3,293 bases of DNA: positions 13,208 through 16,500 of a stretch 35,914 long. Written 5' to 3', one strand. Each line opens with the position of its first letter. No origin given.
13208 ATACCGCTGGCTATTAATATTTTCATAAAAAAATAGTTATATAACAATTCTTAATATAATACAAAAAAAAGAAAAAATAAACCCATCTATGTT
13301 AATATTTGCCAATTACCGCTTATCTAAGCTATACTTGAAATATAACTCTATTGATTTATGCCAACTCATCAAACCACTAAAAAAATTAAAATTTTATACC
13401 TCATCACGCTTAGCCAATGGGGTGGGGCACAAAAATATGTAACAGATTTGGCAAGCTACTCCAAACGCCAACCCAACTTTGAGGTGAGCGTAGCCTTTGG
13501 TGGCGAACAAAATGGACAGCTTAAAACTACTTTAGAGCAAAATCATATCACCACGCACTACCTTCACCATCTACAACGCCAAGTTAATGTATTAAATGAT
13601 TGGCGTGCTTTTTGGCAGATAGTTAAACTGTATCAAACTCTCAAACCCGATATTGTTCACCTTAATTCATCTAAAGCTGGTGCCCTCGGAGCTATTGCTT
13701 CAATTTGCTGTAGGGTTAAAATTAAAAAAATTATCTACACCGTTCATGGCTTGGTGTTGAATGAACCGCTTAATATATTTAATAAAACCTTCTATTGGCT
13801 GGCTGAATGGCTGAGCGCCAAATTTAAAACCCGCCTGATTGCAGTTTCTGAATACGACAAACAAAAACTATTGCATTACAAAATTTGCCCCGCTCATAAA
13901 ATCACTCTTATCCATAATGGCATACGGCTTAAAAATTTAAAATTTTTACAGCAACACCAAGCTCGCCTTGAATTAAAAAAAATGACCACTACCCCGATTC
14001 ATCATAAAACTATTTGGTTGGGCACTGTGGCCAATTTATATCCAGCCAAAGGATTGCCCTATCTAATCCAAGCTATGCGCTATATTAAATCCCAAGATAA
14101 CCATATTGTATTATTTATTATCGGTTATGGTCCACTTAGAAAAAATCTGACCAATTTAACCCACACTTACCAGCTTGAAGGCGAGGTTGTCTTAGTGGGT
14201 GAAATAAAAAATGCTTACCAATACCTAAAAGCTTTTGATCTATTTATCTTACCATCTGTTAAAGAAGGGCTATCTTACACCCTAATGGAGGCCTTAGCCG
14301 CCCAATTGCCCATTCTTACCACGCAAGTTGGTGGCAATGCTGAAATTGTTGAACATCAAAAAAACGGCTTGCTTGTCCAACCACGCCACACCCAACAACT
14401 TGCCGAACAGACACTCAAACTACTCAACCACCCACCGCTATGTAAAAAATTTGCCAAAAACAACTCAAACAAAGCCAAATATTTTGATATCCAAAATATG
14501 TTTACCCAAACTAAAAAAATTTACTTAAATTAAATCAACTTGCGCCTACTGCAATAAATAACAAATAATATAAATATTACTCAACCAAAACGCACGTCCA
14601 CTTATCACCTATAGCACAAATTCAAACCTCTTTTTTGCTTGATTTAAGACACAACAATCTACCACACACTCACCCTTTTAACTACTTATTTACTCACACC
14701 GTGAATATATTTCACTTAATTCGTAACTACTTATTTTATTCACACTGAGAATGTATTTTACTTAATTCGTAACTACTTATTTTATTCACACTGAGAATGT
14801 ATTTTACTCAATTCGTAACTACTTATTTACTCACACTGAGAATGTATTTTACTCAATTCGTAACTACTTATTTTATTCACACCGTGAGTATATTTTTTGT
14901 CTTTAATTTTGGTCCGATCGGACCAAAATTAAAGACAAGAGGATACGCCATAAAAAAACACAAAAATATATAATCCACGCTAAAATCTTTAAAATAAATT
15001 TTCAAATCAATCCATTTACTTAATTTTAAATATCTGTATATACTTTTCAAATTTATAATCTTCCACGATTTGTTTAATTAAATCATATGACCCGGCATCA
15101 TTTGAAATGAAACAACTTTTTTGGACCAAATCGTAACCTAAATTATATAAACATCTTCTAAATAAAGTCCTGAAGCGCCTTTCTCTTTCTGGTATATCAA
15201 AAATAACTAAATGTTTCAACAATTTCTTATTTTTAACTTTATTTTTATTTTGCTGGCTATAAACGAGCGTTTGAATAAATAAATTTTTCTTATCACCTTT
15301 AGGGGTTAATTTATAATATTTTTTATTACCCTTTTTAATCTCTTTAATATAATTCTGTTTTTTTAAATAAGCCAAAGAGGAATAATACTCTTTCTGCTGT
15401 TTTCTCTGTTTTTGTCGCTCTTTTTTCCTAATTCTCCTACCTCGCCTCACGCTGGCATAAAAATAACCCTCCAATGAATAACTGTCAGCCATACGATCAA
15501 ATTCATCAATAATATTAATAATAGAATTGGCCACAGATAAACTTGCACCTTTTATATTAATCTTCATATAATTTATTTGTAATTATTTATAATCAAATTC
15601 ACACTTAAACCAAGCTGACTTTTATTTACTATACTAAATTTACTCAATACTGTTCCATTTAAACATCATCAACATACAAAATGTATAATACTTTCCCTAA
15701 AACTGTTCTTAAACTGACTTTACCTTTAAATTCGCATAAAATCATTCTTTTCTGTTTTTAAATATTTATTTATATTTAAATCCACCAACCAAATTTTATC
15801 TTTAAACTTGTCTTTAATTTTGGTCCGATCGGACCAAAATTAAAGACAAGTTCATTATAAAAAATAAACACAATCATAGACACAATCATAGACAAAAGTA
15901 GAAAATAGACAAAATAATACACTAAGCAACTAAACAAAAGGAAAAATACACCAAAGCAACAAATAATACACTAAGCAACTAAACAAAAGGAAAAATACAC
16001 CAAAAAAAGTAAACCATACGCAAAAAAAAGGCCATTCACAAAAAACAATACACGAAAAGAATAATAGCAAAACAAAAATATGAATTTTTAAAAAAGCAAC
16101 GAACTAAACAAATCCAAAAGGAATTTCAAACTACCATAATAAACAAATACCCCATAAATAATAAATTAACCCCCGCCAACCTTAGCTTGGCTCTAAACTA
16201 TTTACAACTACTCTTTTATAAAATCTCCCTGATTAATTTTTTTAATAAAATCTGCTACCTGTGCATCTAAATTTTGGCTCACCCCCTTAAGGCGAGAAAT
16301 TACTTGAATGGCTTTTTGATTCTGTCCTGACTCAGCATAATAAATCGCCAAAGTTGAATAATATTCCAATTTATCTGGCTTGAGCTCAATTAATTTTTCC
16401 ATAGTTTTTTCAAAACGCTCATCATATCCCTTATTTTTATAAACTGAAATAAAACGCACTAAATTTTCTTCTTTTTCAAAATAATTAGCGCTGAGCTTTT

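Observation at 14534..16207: Stand-alone wHTH-Cas2-like gene boxed in by twin perfect palindromes with outward tandem-repeat arrays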

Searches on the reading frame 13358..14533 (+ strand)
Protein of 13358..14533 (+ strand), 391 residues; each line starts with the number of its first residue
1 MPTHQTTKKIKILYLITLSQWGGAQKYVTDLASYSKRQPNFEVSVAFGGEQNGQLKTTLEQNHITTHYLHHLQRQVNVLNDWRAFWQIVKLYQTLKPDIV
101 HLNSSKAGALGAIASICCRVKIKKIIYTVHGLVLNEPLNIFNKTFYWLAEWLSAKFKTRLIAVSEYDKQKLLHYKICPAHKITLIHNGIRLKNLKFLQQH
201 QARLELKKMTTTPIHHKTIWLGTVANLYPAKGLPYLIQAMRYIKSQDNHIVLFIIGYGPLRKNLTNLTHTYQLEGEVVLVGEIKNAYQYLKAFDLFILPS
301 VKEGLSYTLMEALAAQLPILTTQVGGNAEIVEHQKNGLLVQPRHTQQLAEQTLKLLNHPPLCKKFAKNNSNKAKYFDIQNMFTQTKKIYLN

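Call 39: find_homologous_proteins(query=window:13358-14533:+, max_evalue=1e-30)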
Query window:13358-14533:+ (391 aa): 3115 proteins with E <= 1e-30 among 8000 candidates; the best 120 are listed.
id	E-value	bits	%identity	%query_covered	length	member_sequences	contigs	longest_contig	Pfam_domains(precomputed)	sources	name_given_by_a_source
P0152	8.6e-261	882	100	100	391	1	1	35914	PF00534.27,PF13477.13,PF13579.13,PF13439.13,PF13692.13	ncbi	-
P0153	2.1e-123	430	56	98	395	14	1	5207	PF00534.27,PF13477.13,PF13579.13,PF13439.13,PF13692.13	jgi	-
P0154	2.4e-123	430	56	98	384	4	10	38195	PF00534.27,PF13477.13,PF13579.13,PF13439.13,PF13692.13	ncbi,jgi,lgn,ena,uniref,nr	ncbi:hypothetical protein A3B87_03085 [Candidatus Kuenenbacteria bacterium RIFCSPHIGHO2_02_FULL_39_1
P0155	9.5e-117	408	51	98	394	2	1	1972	PF00534.27,PF13477.13,PF13579.13,PF13439.13,PF13692.13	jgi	-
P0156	3.6e-116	406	51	98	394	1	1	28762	PF00534.27,PF13477.13,PF13579.13,PF13439.13,PF13692.13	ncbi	-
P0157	5.3e-115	402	51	97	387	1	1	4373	PF00534.27,PF13477.13,PF13579.13,PF13439.13,PF13692.13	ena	-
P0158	7.9e-115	402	53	99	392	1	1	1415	PF00534.27,PF13477.13,PF13579.13,PF13524.13,PF13439.13,PF13692.13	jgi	jgi:glycosyltransferase involved in cell wall biosynthesis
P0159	1.8e-114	401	53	98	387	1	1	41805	PF00534.27,PF13477.13,PF13579.13,PF13439.13,PF13692.13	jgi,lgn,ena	-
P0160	1.2e-113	398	51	99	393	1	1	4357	PF00534.27,PF13477.13,PF13579.13,PF13439.13,PF13692.13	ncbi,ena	-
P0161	2.8e-113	397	49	98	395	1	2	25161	PF00534.27,PF13477.13,PF13579.13,PF13439.13,PF13692.13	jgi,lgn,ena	-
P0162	4.1e-112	393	53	97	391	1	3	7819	PF00534.27,PF13477.13,PF13579.13,PF13439.13,PF13692.13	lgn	-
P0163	1.1e-111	391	49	99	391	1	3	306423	PF00534.27,PF13477.13,PF13579.13,PF13439.13,PF13692.13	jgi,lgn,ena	jgi:glycosyltransferase involved in cell wall biosynthesis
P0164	1.8e-110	387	50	100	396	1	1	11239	PF00534.27,PF13477.13,PF13579.13,PF13439.13,PF13692.13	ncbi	ncbi:MAG: glycosyltransferase family 4 protein [Candidatus Kuenenbacteria bacterium]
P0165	1.3e-106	375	47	100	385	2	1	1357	PF00534.27,PF13477.13,PF13579.13,PF13439.13,PF13692.13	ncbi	-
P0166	2.2e-106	374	47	97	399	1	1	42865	PF00534.27,PF13477.13,PF13579.13,PF13439.13,PF13692.13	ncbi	-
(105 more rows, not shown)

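Call 40: find_encoding_contigs(protein=P0154, flank=6000, max_places=2)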
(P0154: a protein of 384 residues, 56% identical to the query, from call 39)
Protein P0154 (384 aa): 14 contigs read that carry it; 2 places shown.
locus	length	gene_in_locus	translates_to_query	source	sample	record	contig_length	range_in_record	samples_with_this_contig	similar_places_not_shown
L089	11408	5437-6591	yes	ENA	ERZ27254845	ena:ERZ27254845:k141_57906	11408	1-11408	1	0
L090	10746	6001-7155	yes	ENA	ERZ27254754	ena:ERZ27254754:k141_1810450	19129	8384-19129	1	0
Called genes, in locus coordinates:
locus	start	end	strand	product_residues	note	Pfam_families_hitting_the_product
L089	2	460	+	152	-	?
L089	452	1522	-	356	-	PF13616:Rotamase_3, PF00639:Rotamase, PF22599:SecDF_P1_head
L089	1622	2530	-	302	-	PF02355:SecD_SecF_C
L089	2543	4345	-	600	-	PF21760:SecD_1st, PF13145:Rotamase_2 (weak), PF00639:Rotamase, PF13616:Rotamase_3, PF22599:SecDF_P1_head, PF02355:SecD_SecF_C, PF03176:MMPL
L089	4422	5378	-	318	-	PF00106:adh_short (faint), PF01073:3Beta_HSD, PF01370:Epimerase, PF02719:Polysacc_synt_2, PF04321:RmlD_sub_bind, PF05368:NmrA (faint), PF07993:NAD_binding_4, PF16363:GDP_Man_Dehyd, +1 more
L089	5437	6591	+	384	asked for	PF13477:Glyco_trans_4_2, PF13439:Glyco_transf_4, PF13579:Glyco_trans_4_4, PF00534:Glycos_transf_1, PF13692:Glyco_trans_1_4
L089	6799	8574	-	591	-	PF13231:PMT_2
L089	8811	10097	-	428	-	-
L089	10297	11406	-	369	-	?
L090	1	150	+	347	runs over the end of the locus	PF00953:Glycos_transf_4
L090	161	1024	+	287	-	PF02811:PHP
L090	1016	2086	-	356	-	PF13616:Rotamase_3, PF00639:Rotamase, PF22599:SecDF_P1_head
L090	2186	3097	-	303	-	PF02355:SecD_SecF_C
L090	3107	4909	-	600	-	PF21760:SecD_1st, PF13145:Rotamase_2 (weak), PF00639:Rotamase, PF13616:Rotamase_3, PF22599:SecDF_P1_head, PF02355:SecD_SecF_C, PF03176:MMPL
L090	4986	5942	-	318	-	PF00106:adh_short (faint), PF01073:3Beta_HSD, PF01370:Epimerase, PF02719:Polysacc_synt_2, PF04321:RmlD_sub_bind, PF05368:NmrA (faint), PF07993:NAD_binding_4, PF16363:GDP_Man_Dehyd, +1 more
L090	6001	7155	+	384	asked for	PF13477:Glyco_trans_4_2, PF13439:Glyco_transf_4, PF13579:Glyco_trans_4_4, PF00534:Glycos_transf_1, PF13692:Glyco_trans_1_4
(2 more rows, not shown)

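Call 41: find_encoding_contigs(protein=P0159, flank=6000, max_places=2)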
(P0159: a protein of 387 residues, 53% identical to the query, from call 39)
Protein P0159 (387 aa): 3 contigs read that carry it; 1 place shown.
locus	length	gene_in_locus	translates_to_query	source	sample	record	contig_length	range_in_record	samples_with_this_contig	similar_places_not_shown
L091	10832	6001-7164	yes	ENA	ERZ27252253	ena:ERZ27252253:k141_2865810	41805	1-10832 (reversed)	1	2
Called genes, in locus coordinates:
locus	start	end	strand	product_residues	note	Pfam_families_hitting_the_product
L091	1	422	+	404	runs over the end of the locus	PF05496:RuvB_N, PF00004:AAA, PF07728:AAA_5 (weak), PF13173:AAA_14 (weak), PF20720:nSTAND3 (weak), PF16193:AAA_assoc_2, PF12002:MgsA_C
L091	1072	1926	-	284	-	-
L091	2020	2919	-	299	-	PF07549:Sec_GG, PF02355:SecD_SecF_C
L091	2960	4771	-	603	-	PF21760:SecD_1st, PF13616:Rotamase_3, PF00639:Rotamase, PF22599:SecDF_P1_head, PF02355:SecD_SecF_C, PF03176:MMPL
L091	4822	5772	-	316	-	PF01073:3Beta_HSD, PF01370:Epimerase, PF02719:Polysacc_synt_2 (weak), PF04321:RmlD_sub_bind, PF07993:NAD_binding_4 (weak), PF16363:GDP_Man_Dehyd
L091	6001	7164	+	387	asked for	PF13477:Glyco_trans_4_2, PF13439:Glyco_transf_4, PF13579:Glyco_trans_4_4, PF00534:Glycos_transf_1, PF13692:Glyco_trans_1_4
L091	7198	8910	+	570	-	PF02366:PMT, PF13231:PMT_2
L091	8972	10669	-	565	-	PF13231:PMT_2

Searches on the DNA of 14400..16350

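Call 79: search_rna_families(source=window, start=14400, end=16350, threshold=evalue, max_evalue=1)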
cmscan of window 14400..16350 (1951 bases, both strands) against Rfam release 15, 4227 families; matches with E-value up to 1: 11.
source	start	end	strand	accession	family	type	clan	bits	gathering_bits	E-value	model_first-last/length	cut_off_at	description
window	14848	14966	-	RF01591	snoR15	Gene; snRNA; snoRNA; CD-box;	-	31.2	50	0.12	1-131/131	no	small nucleolar RNA snoR15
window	15798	15863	+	RF04097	MIR2630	Gene; miRNA;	-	30.7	144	0.0011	1-229/229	no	MIR2630 microRNA precursor family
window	15803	15864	-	RF02030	tp2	Gene; sRNA;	-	27.4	50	0.086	26-86/114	no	tp2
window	15798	15855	+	RF04211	MIR5185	Gene; miRNA;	-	26.1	101.7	0.028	1-111/111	no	MIR5185 microRNA precursor family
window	15795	15868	-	RF04134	MIR7504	Gene; miRNA;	-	25.8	83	0.1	1-124/124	no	MIR7504 microRNA precursor family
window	15805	15851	-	RF03692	MIR827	Gene; miRNA;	CL00143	24.3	65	0.13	1-125/125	no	MIR827 microRNA precursor family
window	14896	14938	-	RF03402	mir-957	Gene; miRNA;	-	23.3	66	0.051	1-77/77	no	mir-957 microRNA precursor family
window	14872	14954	+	RF04099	MIR837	Gene; miRNA;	-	23.3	117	0.11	1-122/122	no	MIR837 microRNA precursor family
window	15794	15862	+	RF03998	mir-2160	Gene; miRNA;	-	23.1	70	0.61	1-93/93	no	mir-2160 microRNA precursor family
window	15808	15850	+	RF03402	mir-957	Gene; miRNA;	-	22.5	66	0.086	1-77/77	no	mir-957 microRNA precursor family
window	15807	15852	+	RF00934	mir-463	Gene; miRNA;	-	21.2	70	0.48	1-66/66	no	mir-463 microRNA precursor family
